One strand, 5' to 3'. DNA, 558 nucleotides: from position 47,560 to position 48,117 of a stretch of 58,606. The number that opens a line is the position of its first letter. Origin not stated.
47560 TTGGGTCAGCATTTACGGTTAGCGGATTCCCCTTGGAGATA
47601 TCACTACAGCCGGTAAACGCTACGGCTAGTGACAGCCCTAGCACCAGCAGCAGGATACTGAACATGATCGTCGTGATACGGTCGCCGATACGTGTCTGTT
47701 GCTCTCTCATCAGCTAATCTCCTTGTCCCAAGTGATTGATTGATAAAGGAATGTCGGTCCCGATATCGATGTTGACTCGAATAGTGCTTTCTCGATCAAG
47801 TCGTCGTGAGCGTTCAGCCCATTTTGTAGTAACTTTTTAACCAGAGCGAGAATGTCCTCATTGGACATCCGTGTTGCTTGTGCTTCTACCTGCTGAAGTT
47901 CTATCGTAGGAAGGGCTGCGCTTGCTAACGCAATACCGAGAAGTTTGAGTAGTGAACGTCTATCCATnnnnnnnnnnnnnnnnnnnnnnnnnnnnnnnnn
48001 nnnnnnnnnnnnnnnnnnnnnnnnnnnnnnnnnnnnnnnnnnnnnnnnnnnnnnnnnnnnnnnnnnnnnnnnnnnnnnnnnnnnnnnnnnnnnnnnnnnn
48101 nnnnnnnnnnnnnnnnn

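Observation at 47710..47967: Tat-signal mini-protein contains a copy of the major capsid protein's helix-loop segment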

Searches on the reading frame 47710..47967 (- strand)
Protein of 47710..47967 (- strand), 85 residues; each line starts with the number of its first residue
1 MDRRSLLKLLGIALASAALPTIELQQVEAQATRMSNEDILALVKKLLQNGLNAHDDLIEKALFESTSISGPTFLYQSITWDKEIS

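Call 7: search_protein_families(library=pfam, proteins=[window:47710-47967:-], max_evalue=0.01)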
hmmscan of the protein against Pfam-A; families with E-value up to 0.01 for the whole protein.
window:47710-47967:- (85 aa): 0 families

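Call 8: search_protein_families(library=phrogs, proteins=[window:47710-47967:-], max_evalue=0.01)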
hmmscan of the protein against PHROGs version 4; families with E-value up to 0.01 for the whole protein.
window:47710-47967:- (85 aa): 0 families

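Call 9: search_dna_similar(query=window:47710-47967:-, collection=phages, mode=protein, max_evalue=10, max_rows=30)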
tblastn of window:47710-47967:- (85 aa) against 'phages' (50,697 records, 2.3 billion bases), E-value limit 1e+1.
No match.

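Call 11: find_homologous_proteins(query=window:47710-47967:-, max_evalue=0.01)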
Query window:47710-47967:- (85 aa): 1 proteins with E <= 0.01 among 7 candidates.
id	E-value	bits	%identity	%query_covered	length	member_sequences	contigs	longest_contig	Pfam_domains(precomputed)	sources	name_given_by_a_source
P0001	2.2e-45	169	100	100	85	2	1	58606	-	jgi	jgi:hypothetical protein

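Call 23: search_protein_representatives(protein=window:47710-47967:-)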
Query: 85 residues. Proteins with E-value up to 0.001 (for the whole library): 8; up to 1e-10: 1; up to 1e-30: 1. The best 8 are listed.
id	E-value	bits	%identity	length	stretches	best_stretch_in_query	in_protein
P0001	7.1e-46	169.0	100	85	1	1-85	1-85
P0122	1.1e-05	41.6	43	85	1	1-75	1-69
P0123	1.9e-05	40.8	36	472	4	27-54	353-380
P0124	2.3e-05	40.6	54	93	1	1-67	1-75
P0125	5.8e-05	39.3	49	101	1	2-72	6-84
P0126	1.9e-04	37.7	50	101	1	2-67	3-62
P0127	3.6e-04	36.8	48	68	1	1-63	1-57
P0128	8.4e-04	35.6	35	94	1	1-73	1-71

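Call 27: find_homologous_proteins(query=A1, max_evalue=0.01)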
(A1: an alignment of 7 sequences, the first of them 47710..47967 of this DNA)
Query A1 (7 sequences) (85 aa, profile of the alignment): 9 proteins with E <= 0.01 among 3039 candidates.
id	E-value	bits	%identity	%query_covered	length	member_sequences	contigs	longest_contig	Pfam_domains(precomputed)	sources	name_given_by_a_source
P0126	1.0e-26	111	45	78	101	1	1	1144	-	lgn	-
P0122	1.2e-24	104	42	79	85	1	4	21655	-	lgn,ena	-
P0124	1.9e-23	100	48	79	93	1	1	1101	-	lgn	-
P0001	2.3e-22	97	100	100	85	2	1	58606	-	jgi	jgi:hypothetical protein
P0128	2.3e-21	93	34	86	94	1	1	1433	-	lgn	-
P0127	1.2e-20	91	38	98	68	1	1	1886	-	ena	-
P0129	1.1e-14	72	37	79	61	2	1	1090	-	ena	-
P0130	2.8e-12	64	34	78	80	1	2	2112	-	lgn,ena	-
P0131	4.7e-11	60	34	78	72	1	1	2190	-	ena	-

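Call 28: find_encoding_contigs(protein=P0122, flank=10000, max_places=6)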
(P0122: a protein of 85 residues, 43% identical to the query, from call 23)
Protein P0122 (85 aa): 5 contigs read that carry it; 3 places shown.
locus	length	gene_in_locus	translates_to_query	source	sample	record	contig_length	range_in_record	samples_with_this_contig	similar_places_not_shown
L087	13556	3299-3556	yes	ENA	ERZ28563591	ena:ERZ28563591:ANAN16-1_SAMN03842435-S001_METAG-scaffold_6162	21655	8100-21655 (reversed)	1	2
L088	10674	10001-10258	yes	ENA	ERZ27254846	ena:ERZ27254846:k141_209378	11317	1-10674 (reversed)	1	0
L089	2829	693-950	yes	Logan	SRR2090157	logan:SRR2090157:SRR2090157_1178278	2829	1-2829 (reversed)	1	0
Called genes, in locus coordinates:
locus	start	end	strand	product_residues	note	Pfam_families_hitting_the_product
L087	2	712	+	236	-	?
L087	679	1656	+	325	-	PF01244:Peptidase_M19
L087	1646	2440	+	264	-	PF10127:RlaP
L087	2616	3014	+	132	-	-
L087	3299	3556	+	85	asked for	-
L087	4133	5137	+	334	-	PF14395:COOH-NH2_lig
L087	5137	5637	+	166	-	-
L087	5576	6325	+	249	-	-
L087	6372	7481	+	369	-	-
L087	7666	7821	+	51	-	-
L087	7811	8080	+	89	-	-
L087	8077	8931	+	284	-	-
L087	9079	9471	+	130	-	-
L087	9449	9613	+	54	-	-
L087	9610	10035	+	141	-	-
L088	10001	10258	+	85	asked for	-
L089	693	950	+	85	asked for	-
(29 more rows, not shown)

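Call 31: search_protein_families(library=pfam, alignment_id=A2, max_evalue=10)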
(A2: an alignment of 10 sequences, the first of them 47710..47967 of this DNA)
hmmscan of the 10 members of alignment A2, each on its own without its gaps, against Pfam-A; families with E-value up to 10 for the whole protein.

A. member 1, window:47710-47967:- (85 aa): 1 family
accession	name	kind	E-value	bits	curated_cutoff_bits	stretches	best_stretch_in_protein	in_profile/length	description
PF10518.14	TAT_signal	-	0.066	13.6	22.7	1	1-20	2-21/21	TAT (twin-arginine translocation) pathway signal sequence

B. families by the number of members that match (of 10 scanned): 5 families
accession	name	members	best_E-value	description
PF10518.14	TAT_signal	8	0.00022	TAT (twin-arginine translocation) pathway signal sequence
PF14173.11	ComGG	1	0.041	ComG operon protein 7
PF17462.7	DUF5424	1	0.068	Family of unknown function (DUF5424)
PF25471.1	TM_PetC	1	0.11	Iron-sulfur subunit PetC transmembrane anchor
PF23257.1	DUF7071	1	0.15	Domain of unknown function (DUF7071)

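Call 32: search_protein_families(library=ncbifam, alignment_id=A2, max_evalue=10)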
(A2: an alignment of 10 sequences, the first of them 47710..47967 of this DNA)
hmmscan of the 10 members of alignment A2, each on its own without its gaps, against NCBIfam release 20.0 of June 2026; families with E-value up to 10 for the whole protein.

A. member 1, window:47710-47967:- (85 aa): 2 families
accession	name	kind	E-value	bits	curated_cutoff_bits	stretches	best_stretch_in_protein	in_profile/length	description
TIGR01409.1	TAT_signal_seq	domain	0.062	13.7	16.7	1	2-19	2-19/29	twin-arginine translocation signal domain-containing protein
TIGR02811.1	formate_TAT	hypoth_equivalog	0.086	13.2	48.45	1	2-37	10-45/66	formate dehydrogenase region TAT target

B. families by the number of members that match (of 10 scanned): 6 families
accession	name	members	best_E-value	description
TIGR01409.1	TAT_signal_seq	8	0.00014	twin-arginine translocation signal domain-containing protein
TIGR02811.1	formate_TAT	2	0.0039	formate dehydrogenase region TAT target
NF040466.1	ydjY_domain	1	0.081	YdjY domain-containing protein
NF008135.0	PRK10883.1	1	0.091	cell division protein FtsP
NF005999.0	PRK08126.1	1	0.13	hypothetical protein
NF041440.1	hydrolase_YghX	1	0.21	YghX family hydrolase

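Call 33: find_encoding_contigs(protein=P0130, flank=10000, max_places=4)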
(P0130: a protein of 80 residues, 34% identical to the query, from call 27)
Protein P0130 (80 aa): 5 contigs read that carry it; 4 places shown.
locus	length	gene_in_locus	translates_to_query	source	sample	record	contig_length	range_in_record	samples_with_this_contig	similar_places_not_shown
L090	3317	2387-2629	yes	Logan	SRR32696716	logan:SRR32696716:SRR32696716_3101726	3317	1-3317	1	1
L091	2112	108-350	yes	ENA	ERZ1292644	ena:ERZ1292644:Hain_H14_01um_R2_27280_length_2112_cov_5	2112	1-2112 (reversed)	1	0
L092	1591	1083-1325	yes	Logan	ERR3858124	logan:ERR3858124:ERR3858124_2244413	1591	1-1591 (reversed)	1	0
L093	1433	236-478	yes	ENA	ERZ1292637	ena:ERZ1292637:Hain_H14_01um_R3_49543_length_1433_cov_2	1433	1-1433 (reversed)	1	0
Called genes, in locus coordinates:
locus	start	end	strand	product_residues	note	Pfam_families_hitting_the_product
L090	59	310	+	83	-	-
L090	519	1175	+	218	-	-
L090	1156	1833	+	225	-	PF03167:UDG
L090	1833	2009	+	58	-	-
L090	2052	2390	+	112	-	-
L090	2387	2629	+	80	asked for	-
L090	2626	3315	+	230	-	?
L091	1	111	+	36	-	?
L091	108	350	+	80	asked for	-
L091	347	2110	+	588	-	?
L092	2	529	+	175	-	?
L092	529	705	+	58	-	-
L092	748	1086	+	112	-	-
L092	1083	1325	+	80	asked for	-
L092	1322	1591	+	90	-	?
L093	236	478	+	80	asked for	-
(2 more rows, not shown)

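Call 34: find_encoding_contigs(protein=P0131, flank=10000, max_places=4)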
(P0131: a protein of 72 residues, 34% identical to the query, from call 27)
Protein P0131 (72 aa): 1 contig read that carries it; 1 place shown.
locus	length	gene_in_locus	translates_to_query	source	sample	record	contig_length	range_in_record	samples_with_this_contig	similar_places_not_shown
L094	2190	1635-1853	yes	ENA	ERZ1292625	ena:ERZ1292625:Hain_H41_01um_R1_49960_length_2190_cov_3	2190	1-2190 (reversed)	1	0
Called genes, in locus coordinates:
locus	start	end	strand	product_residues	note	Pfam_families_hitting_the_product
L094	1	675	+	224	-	?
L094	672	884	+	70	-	-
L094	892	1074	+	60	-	-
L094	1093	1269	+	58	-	-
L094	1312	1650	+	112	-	-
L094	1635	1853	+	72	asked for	-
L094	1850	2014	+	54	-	-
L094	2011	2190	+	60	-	?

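Call 35: find_encoding_contigs(protein=P0127, flank=10000, max_places=4)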
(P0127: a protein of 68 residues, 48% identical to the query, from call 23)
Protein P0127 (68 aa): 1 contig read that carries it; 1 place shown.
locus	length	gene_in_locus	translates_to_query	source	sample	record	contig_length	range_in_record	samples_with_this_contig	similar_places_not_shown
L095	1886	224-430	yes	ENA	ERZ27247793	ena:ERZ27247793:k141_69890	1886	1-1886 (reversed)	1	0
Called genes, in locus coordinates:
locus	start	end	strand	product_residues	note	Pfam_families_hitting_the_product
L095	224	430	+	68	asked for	-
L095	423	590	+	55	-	-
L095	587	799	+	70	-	-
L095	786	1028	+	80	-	-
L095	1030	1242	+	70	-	-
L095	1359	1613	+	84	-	-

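Call 45: predict_structure(alignment_id=A2)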
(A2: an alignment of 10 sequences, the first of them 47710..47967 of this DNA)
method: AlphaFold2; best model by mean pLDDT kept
length: 85 residues; sequences in the alignment: 10
mean_pLDDT: 65.6   pTM: 0.34
mean pLDDT of the five models: 65.6, 64.5, 64.3, 63.6, 59.8
residues with pLDDT >= 90: 0; 70-90: 41; 50-70: 26; < 50: 18
segments of 3 or more residues with pLDDT < 50: 70-77, 79-85
pLDDT, mean of each block of 10 residues (from residue 1): 70 67 52 69 85 83 62 48 46
secondary structure, 60 per line:
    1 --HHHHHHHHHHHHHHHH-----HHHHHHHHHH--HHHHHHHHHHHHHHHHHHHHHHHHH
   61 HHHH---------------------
elements in order: H3-18 H24-33 H36-64

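Call 57: find_related_loci(query=A2, collection=viral_contigs, flank=10000)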
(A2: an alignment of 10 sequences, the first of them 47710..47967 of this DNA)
Query A2 (85 aa) in viral_contigs; peptide patterns used: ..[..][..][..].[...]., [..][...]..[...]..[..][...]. (x = any residue, [..] = any of these).
141 stretches matched a pattern; 10 encode a relative of the query (tblastn E <= 1e-3); 10 distinct loci.
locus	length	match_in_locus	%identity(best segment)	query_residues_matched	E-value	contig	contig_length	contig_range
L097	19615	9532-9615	64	40-67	4e-9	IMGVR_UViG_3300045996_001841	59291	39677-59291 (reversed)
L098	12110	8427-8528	56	40-73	5e-9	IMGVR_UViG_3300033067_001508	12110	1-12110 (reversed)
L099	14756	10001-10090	65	40-70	1e-8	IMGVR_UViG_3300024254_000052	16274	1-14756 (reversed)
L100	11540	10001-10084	57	40-67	4e-8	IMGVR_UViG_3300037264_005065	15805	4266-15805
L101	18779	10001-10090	61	40-70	2e-7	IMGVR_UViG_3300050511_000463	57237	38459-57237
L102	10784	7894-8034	41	19-67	3e-7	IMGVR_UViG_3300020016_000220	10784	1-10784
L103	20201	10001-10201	33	1-70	2e-7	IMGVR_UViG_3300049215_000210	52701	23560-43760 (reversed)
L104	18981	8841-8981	41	19-67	7e-7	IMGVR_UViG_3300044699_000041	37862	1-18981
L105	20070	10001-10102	50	30-63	1e-6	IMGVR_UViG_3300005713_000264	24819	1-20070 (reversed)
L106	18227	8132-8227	50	1-32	1e-4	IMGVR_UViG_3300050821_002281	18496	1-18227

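Call 58: find_related_loci(query=A2, collection=genome_contigs, flank=10000)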
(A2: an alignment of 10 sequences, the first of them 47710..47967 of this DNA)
Query A2 (85 aa) in genome_contigs; peptide patterns used: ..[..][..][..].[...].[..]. (x = any residue, [..] = any of these).
5 stretches matched a pattern; 1 encode a relative of the query (tblastn E <= 1e-3); 1 distinct loci.
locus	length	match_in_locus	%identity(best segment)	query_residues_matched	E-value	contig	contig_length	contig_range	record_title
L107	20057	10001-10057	68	54-72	8e-6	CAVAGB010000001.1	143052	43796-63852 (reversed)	Erysipelotrichaceae bacterium isolate H07605-L1_cleanbin_000011 genome assembly, contig: Spades_H07605-L1_contig_33, who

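Call 68: search_solved_structures(query=A2, max_evalue=10, show_alignments=3)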
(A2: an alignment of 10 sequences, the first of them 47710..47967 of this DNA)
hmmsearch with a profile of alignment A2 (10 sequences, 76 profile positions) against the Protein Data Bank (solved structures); distinct sequences matched with E-value up to 10: 9.
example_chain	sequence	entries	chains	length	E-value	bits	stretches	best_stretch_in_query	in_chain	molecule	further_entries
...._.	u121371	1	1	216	0.21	14.8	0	2-48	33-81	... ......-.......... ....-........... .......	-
8xr6_U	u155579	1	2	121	0.24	14.6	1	2-25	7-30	PsbU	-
7ped_B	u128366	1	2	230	0.28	14.4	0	2-48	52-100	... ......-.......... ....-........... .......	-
8wb4_U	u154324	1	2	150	0.3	14.3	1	2-25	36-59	Photosystem II reaction center protein U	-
9e04_H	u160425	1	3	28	0.55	13.4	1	1-21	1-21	Multicopper oxidase CueO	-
7owg_O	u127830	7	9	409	1.2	12.4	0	2-48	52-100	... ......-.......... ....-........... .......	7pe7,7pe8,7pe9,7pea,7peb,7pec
6nd4_P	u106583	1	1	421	1.7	11.9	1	40-71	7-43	Utp6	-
4o60_A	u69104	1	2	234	2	11.7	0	38-53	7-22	ANK-N5C-317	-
4qfv_A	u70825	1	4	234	6.5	10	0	38-53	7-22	ANK-N5C-281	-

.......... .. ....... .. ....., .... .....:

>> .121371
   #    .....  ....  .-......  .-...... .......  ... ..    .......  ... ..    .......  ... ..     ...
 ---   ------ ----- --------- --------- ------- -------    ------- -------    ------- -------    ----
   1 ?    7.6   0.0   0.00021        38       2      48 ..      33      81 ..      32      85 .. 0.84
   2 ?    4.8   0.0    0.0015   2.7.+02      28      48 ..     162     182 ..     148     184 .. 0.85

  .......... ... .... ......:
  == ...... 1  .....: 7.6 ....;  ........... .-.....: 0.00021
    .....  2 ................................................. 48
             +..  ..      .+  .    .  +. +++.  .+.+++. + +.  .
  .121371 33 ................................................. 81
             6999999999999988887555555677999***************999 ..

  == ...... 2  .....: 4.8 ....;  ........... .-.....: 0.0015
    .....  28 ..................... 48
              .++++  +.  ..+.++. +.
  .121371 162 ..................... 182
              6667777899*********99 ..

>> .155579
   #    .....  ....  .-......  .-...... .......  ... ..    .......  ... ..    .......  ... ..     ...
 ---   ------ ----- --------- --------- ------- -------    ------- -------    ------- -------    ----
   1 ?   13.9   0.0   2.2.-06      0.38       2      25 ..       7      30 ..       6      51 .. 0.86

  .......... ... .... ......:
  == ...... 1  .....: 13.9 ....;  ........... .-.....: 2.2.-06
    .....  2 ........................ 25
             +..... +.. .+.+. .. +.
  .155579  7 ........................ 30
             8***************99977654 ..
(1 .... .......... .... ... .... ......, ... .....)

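Call 82: search_protein_families(library=padloc, proteins=[window:47710-47967:-, P0122, P0130], max_evalue=0.1)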
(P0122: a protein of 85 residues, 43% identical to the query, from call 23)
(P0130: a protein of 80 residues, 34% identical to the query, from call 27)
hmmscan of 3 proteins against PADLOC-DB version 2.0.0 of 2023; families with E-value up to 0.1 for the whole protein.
window:47710-47967:- (85 aa): 0 families

P0122 (85 aa): 0 families

P0130 (80 aa): 0 families

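Call 84: find_encoding_contigs(protein=P0128, flank=10000, max_places=3)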
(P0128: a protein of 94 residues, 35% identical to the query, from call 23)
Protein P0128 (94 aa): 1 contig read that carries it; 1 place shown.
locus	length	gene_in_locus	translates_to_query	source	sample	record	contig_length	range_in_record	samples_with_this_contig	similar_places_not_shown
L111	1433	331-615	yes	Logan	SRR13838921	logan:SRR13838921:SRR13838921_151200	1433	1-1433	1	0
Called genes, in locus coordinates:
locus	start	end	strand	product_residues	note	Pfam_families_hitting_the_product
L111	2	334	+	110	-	?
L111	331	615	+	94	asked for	-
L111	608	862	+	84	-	-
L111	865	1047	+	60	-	-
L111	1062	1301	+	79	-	-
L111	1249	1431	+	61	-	?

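Call 85: find_encoding_contigs(protein=P0126, flank=10000, max_places=3)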
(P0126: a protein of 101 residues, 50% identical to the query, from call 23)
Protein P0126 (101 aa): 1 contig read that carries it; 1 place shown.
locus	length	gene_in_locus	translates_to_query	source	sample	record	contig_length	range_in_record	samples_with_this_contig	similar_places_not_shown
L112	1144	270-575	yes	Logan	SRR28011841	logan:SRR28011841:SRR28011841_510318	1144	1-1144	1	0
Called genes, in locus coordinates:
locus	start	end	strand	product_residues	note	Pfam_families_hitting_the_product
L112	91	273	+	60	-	-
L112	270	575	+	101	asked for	-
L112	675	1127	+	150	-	PF00588:SpoU_methylase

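Call 86: find_encoding_contigs(protein=P0124, flank=10000, max_places=3)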
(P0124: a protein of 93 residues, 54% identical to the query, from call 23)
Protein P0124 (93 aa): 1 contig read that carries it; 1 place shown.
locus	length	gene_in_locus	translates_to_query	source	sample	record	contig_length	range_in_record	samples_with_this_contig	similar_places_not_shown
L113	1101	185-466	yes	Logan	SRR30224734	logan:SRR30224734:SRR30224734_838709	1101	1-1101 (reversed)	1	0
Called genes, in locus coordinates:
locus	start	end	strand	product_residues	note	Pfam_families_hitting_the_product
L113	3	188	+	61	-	?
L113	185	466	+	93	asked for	-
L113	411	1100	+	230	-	?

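Call 87: find_encoding_contigs(protein=P0129, flank=10000, max_places=3)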
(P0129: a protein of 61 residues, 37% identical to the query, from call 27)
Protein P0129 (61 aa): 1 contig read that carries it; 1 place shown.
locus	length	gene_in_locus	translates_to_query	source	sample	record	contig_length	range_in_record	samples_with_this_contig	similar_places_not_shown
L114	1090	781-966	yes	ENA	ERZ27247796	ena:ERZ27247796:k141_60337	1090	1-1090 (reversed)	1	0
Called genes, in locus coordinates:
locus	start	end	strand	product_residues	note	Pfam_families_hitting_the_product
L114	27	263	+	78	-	-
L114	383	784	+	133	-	-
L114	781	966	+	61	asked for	-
